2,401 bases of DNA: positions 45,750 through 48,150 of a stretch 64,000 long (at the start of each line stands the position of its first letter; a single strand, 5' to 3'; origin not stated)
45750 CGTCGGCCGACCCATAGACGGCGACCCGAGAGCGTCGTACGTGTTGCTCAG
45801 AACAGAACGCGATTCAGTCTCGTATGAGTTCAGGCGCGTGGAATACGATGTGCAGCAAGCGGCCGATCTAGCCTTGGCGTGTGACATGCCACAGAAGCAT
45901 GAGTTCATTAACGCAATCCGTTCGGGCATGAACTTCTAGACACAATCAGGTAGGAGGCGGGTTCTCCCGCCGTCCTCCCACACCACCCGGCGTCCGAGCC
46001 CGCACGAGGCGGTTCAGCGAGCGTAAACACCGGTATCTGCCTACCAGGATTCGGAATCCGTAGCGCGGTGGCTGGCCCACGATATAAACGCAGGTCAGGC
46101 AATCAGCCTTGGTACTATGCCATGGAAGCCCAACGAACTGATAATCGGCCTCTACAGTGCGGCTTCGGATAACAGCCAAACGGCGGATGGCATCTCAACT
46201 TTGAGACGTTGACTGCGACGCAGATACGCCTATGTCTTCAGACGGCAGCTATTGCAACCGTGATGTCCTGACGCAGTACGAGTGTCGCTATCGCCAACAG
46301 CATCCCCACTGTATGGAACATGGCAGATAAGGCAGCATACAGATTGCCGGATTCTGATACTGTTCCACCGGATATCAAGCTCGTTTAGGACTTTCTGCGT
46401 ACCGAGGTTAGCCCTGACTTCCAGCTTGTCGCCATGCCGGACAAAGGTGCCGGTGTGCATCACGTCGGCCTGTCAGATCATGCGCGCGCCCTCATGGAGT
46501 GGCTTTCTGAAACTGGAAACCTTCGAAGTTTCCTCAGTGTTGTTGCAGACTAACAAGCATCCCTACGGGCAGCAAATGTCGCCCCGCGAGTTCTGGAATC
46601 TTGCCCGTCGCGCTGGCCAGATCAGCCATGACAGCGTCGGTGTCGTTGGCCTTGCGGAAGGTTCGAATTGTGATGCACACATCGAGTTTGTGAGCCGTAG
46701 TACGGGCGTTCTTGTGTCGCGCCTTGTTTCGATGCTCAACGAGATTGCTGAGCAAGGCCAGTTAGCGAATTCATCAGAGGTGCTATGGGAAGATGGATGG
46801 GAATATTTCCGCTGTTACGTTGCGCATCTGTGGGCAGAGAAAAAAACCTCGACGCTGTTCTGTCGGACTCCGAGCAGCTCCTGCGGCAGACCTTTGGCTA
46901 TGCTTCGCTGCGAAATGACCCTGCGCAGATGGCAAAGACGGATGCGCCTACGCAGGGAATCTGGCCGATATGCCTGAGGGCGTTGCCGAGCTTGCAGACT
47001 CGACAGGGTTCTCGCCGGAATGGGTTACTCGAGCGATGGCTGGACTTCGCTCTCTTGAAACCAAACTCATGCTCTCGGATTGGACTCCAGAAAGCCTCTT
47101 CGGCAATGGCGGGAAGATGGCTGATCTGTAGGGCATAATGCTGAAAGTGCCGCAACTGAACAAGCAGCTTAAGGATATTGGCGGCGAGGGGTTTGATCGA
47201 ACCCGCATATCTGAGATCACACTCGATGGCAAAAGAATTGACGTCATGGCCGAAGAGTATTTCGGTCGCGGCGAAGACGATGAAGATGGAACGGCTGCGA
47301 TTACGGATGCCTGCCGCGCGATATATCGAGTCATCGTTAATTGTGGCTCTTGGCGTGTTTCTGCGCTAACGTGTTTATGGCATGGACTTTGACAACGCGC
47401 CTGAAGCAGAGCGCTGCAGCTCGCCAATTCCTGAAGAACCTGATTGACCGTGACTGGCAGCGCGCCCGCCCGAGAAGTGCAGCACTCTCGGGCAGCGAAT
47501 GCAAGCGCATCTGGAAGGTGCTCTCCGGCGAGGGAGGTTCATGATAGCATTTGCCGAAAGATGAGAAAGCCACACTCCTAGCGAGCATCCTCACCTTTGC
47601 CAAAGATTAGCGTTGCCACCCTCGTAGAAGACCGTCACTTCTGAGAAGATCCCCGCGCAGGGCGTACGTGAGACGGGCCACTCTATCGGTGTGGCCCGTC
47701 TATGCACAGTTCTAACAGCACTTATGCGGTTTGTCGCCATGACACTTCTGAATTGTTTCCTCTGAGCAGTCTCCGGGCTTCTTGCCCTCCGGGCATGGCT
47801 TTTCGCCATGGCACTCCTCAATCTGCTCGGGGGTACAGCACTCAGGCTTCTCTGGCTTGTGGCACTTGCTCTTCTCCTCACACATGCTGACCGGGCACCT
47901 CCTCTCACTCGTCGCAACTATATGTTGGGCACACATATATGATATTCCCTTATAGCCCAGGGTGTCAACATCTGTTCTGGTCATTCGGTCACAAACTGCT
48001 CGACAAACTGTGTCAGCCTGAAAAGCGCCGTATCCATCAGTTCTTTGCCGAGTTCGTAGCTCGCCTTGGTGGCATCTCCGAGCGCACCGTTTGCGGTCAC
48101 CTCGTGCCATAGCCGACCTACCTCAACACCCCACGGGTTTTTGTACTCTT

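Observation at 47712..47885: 57-aa protein with 10 Cys and 4 His arranged as three C-x(5-7)-C-H repeats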

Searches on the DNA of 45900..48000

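Call 82: search_rna_families(source=window, start=45900, end=48000, threshold=evalue, max_evalue=1)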
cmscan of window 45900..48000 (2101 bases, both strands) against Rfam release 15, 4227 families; matches with E-value up to 1: 0.
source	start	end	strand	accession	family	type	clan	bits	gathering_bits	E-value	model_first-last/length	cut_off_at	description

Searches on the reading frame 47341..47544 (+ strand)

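Call 4: search_protein_families(library=pfam, proteins=[window:47341-47544:+], max_evalue=1)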
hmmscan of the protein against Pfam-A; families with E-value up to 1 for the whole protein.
window:47341-47544:+ (67 aa): 3 families
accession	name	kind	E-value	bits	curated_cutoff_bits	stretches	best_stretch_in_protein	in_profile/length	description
PF24783.1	FANCA_arcN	-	0.039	14.1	27.2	1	3-37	75-109/235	FANCA arcN subdomain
PF03810.25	IBN_N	-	0.061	13.8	21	1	26-52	34-58/73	Importin-beta N-terminal domain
PF20308.4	TPR-S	-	0.11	13.5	27.6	1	17-60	27-66/102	Tetratricopeptide Repeats-Sensor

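Call 84: search_protein_families(library=phrogs, proteins=[window:47341-47544:+], max_evalue=0.01)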
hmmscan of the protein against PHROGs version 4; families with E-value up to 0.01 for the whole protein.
window:47341-47544:+ (67 aa): 0 families
